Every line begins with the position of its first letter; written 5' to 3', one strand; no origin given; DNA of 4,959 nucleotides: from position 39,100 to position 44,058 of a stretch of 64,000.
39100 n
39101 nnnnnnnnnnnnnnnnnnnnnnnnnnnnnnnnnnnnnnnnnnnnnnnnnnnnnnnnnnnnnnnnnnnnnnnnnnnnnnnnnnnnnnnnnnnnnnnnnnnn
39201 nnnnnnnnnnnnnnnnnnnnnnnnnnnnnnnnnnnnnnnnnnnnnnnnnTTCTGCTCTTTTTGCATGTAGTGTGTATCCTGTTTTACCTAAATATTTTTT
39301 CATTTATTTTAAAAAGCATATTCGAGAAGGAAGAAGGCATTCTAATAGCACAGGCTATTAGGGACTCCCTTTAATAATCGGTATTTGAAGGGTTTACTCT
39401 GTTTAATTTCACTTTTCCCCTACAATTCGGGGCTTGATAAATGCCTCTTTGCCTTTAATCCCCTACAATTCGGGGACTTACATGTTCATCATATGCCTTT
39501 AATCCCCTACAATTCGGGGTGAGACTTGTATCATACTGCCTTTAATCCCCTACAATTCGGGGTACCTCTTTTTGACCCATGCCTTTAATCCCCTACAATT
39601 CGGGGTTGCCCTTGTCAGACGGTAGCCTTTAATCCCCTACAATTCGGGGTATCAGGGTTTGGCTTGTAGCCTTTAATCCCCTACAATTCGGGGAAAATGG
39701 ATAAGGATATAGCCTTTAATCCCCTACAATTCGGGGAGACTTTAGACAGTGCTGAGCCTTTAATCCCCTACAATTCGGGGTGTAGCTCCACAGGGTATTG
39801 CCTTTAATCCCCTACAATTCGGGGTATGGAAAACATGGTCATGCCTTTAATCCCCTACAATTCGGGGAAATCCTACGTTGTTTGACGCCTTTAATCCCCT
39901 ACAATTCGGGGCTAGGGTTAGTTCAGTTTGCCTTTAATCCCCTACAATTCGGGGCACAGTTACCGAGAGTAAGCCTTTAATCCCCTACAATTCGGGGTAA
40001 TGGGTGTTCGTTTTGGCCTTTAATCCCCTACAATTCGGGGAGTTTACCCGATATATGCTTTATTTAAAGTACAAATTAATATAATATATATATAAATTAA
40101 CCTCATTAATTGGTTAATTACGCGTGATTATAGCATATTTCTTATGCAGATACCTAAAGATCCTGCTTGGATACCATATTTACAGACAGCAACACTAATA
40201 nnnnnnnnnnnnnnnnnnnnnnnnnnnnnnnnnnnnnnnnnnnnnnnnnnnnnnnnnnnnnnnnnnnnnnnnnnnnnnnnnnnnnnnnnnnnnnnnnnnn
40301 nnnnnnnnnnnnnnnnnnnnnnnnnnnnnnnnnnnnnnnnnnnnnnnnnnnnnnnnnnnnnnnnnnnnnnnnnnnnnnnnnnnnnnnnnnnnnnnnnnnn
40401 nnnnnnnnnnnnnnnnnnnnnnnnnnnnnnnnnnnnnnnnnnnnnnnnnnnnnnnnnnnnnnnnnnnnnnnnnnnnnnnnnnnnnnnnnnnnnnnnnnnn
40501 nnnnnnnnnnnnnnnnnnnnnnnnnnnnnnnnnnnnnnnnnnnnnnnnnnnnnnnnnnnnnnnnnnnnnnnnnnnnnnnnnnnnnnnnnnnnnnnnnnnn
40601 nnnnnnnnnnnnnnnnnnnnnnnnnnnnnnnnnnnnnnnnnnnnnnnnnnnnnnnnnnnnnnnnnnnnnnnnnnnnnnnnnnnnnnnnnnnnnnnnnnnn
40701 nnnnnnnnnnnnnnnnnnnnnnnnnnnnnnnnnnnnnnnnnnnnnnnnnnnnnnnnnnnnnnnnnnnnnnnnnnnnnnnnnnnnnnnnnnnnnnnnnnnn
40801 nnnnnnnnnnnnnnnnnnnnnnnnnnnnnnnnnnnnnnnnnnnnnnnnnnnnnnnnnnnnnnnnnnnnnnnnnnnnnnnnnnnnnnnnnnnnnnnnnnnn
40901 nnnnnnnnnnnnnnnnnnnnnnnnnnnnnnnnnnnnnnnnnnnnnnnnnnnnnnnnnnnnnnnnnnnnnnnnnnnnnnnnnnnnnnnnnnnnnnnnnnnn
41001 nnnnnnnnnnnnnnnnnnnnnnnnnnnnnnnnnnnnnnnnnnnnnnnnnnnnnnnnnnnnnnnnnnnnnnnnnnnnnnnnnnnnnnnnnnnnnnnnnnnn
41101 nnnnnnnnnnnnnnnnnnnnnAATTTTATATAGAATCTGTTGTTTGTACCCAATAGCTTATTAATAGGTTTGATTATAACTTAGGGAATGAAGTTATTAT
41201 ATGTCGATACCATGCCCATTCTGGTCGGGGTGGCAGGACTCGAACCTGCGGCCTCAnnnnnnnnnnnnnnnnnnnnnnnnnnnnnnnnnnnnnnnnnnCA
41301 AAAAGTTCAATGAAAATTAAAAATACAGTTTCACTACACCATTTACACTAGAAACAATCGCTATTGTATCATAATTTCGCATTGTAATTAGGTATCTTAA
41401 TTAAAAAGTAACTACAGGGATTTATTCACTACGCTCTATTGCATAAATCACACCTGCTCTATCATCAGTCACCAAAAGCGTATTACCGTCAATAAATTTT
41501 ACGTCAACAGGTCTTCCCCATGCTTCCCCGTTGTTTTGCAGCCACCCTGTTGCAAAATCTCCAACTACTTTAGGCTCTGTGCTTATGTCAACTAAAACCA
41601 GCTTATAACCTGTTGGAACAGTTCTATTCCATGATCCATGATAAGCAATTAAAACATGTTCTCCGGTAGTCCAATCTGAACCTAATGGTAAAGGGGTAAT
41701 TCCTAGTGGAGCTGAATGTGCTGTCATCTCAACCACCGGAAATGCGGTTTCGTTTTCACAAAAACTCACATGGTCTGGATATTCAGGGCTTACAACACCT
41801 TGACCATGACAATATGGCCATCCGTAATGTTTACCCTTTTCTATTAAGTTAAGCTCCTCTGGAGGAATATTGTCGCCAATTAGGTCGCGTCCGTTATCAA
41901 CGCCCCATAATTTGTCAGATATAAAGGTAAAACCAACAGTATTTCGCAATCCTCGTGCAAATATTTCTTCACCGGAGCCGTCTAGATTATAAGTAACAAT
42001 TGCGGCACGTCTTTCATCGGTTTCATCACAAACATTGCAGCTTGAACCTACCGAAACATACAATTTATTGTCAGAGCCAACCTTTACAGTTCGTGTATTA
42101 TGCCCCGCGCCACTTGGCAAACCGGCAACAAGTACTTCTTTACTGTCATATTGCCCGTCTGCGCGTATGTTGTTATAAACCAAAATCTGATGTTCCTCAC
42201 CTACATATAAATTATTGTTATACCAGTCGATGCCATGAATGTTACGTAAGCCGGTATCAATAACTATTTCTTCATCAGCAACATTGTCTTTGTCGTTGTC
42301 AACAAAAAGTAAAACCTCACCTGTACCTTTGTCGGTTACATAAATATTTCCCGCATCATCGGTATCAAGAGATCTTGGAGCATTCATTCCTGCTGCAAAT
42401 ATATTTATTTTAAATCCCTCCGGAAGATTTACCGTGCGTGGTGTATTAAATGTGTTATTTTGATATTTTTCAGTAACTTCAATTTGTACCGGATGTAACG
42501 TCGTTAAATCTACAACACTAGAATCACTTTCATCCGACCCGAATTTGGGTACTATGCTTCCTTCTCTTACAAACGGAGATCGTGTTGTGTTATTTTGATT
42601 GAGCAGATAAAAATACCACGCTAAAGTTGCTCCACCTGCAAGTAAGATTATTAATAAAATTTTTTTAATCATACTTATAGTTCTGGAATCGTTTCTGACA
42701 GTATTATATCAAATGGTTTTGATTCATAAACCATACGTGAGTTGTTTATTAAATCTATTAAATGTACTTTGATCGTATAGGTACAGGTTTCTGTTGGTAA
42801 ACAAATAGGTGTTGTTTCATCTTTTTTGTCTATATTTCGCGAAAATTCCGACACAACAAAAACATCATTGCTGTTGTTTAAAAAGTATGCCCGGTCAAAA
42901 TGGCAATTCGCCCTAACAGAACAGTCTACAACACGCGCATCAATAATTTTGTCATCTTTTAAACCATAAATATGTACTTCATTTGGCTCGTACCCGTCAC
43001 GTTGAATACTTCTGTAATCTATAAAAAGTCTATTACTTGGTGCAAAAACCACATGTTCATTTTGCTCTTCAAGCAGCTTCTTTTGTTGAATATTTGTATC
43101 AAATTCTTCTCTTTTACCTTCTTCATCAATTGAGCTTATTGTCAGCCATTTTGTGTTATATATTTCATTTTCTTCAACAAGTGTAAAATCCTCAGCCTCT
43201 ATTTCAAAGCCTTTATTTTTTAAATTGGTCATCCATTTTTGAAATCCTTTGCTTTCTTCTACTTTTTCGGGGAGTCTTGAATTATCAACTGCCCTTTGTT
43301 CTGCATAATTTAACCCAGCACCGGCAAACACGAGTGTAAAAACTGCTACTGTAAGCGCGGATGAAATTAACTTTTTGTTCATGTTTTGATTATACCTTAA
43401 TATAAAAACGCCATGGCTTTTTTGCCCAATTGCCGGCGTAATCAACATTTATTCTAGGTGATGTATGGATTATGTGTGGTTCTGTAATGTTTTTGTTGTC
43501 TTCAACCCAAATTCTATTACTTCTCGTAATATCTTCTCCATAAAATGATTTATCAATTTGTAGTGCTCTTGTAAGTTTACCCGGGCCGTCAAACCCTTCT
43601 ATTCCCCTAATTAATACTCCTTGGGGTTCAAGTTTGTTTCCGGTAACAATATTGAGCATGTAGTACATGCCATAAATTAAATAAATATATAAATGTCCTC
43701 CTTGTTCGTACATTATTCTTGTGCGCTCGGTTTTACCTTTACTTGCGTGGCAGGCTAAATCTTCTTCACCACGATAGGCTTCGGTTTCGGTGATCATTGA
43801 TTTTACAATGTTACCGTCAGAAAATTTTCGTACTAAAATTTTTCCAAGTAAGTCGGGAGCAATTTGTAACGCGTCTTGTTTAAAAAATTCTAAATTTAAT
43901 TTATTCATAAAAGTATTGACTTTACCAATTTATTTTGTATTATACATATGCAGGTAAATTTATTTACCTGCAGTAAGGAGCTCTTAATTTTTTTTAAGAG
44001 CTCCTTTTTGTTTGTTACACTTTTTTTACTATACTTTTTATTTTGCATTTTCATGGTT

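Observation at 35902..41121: Compact type V CRISPR-Cas locus: 1133-aa RuvC effector, array, Cas1 only (Cas12d/CasY-like)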

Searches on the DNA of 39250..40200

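Call 80: search_rna_families(source=window, start=39250, end=40200, threshold=evalue, max_evalue=1)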
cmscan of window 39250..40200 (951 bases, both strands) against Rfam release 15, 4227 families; matches with E-value up to 1: 0.
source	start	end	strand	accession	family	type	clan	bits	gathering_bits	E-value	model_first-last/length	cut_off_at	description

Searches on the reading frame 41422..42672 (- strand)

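Call 54: search_protein_families(library=ncbifam, proteins=[window:41422-42672:-], max_evalue=0.01)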
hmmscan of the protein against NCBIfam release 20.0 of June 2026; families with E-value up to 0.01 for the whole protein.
window:41422-42672:- (416 aa): 3 families
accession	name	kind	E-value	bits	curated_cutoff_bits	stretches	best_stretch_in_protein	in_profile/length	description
TIGR03606.1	non_repeat_PQQ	subfamily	3.3e-12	46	434.55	2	230-290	217-272/454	glucose/sorbosone family PQQ-dependent dehydrogenase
TIGR02604.1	Piru_Ver_Nterm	subfamily_domain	6.3e-09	35.7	122.2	1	86-219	1-152/367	PVC-type heme-binding CxxCH protein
NF033206.1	ScyE_fam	subfamily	9.2e-07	28.7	80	1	91-130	2-31/333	ScyD/ScyE family protein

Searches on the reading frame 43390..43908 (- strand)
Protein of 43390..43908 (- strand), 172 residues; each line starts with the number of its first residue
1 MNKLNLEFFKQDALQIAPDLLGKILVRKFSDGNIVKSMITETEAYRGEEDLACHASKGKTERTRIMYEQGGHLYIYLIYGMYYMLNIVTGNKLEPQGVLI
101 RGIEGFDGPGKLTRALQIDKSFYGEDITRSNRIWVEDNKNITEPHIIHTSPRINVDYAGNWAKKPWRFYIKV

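Call 54: search_protein_families(library=ncbifam, proteins=[window:43390-43908:-], max_evalue=0.01)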
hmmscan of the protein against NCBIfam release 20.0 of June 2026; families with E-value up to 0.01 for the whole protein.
window:43390-43908:- (172 aa): 6 families
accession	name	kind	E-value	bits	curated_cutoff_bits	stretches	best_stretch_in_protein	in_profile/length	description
TIGR00567.1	3mg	subfamily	5.1e-56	189.3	116.35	2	4-108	1-106/192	DNA-3-methyladenine glycosylase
NF002001.0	PRK00802.1-1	equivalog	8.6e-50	169.1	272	2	3-107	2-106/202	DNA-3-methyladenine glycosylase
NF002004.0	PRK00802.1-4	equivalog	7e-43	146.3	211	1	3-171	6-170/182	DNA-3-methyladenine glycosylase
NF002002.0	PRK00802.1-2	equivalog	6e-40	136.7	249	2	3-106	5-107/197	DNA-3-methyladenine glycosylase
NF002003.0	PRK00802.1-3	equivalog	1.3e-37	129.2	182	2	3-108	6-106/203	DNA-3-methyladenine glycosylase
NF002005.0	PRK00802.1-5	equivalog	2.7e-15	56.7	229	1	2-88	7-90/230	DNA-3-methyladenine glycosylase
